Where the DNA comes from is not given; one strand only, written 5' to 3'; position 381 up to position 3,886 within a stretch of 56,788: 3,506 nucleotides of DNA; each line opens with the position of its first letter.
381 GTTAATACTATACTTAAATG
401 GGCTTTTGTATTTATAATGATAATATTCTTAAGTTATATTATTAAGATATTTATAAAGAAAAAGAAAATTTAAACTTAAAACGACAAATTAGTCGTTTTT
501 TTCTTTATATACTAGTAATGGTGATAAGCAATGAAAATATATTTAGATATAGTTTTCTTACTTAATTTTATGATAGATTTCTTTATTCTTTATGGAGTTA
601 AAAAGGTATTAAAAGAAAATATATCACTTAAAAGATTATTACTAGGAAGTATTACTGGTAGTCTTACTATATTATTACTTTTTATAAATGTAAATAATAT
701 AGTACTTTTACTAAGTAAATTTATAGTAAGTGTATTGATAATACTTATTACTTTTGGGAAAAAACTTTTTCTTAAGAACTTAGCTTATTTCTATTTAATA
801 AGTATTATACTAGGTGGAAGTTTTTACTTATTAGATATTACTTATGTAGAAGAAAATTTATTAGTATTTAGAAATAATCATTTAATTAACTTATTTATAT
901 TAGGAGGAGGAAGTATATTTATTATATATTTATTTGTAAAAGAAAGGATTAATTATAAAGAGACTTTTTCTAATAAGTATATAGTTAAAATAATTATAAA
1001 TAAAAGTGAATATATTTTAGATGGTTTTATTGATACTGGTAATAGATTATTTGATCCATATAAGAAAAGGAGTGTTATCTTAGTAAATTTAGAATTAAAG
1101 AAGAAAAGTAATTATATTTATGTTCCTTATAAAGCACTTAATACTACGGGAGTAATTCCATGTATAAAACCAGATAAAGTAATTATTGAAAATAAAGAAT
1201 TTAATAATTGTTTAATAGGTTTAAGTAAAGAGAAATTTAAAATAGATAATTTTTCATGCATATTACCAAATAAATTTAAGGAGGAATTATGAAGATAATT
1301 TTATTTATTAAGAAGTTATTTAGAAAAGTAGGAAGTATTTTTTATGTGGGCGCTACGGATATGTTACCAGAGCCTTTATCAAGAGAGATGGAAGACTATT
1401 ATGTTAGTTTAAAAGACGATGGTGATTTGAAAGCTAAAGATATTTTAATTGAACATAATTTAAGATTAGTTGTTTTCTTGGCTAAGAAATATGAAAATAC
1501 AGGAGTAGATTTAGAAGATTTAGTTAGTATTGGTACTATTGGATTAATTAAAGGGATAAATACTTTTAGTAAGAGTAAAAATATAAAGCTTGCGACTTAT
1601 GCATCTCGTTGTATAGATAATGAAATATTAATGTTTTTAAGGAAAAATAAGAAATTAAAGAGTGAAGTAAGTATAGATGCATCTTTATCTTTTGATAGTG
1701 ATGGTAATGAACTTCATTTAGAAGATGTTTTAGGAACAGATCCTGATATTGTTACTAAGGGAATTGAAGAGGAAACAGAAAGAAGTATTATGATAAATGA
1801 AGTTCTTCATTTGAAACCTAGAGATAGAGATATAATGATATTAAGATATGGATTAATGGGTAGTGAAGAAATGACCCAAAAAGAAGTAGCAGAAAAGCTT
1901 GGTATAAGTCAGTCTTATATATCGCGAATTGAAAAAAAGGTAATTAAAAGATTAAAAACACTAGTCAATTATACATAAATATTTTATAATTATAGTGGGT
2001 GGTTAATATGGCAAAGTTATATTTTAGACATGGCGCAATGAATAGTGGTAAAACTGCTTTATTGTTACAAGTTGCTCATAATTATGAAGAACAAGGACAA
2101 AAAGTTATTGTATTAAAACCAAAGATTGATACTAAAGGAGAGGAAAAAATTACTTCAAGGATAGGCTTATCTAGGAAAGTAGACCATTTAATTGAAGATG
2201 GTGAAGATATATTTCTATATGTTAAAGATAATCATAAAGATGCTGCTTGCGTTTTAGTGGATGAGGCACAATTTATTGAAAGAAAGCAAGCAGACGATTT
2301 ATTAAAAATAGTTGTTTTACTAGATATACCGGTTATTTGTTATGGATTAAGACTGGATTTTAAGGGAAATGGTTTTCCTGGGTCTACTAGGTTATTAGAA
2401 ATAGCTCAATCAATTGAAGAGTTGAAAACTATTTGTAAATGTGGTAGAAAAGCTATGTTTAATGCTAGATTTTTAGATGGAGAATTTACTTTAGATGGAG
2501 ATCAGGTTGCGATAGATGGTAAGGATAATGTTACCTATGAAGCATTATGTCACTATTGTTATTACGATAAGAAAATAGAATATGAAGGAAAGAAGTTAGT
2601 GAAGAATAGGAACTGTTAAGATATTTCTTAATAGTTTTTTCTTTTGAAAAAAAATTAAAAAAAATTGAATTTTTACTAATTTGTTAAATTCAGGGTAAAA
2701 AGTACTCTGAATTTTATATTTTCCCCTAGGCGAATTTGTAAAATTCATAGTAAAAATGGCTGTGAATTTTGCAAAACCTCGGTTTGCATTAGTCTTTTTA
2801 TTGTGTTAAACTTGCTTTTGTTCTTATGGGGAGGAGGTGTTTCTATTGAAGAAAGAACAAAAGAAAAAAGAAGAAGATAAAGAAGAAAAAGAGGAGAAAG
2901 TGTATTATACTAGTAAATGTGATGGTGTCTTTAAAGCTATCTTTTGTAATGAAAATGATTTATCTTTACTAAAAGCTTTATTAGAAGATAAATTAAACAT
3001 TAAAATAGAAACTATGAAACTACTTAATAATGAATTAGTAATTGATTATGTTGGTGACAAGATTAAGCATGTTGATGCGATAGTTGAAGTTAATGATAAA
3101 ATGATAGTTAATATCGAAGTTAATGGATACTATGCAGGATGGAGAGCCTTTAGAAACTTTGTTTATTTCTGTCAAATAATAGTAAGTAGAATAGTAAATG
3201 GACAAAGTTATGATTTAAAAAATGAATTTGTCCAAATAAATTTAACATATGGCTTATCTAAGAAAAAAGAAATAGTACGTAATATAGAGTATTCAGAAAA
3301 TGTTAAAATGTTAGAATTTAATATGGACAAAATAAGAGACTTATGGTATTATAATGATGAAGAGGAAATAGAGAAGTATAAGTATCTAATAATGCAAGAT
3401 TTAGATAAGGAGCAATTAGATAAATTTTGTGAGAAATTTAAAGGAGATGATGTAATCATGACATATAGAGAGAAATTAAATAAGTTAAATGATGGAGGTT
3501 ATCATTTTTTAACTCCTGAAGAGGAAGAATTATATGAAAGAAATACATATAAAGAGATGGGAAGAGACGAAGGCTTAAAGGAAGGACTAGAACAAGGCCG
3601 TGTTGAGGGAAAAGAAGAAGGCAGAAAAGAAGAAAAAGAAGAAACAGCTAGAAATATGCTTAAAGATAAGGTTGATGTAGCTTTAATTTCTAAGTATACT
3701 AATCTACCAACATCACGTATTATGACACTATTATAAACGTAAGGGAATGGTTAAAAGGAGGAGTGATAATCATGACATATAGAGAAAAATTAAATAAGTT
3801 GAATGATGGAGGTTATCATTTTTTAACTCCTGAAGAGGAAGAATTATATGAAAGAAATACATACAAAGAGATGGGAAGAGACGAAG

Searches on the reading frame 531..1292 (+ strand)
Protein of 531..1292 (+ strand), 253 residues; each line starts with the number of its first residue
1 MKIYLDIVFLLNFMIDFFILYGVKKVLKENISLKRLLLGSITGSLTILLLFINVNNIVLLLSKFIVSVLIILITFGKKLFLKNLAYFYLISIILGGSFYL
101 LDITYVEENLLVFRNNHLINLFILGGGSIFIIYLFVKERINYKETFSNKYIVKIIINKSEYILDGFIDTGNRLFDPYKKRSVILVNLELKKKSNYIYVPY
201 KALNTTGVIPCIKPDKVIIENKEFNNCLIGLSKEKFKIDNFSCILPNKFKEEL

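Call 45: search_protein_families(library=pfam, proteins=[window:531-1292:+], max_evalue=0.00001)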
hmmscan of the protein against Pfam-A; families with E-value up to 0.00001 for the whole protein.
window:531-1292:+ (253 aa): 1 family
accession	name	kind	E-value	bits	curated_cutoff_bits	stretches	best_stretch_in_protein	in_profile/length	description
PF03419.18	Peptidase_U4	-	4.7e-47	161.1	28.4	1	2-248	1-283/284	Sporulation factor SpoIIGA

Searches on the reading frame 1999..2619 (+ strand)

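Call 45: search_protein_families(library=pfam, proteins=[window:1999-2619:+], max_evalue=0.00001)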
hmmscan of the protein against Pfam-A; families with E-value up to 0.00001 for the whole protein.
window:1999-2619:+ (206 aa): 2 families
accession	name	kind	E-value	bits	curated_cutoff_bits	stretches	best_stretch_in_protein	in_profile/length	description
PF00265.24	TK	-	1.1e-38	133.3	20.6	1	6-188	2-176/176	Thymidine kinase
PF13604.12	AAA_30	-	2.5e-06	27.8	27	1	15-116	28-123/191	AAA domain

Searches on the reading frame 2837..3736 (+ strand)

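Call 45: search_protein_families(library=pfam, proteins=[window:2837-3736:+], max_evalue=0.00001)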
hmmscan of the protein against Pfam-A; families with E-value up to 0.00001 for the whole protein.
window:2837-3736:+ (299 aa): 1 family
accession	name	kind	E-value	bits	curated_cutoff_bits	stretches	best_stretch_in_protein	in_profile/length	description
PF12784.13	PDDEXK_2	-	1.6e-09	38.3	27.4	1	28-160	3-140/229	PD-(D/E)XK nuclease family transposase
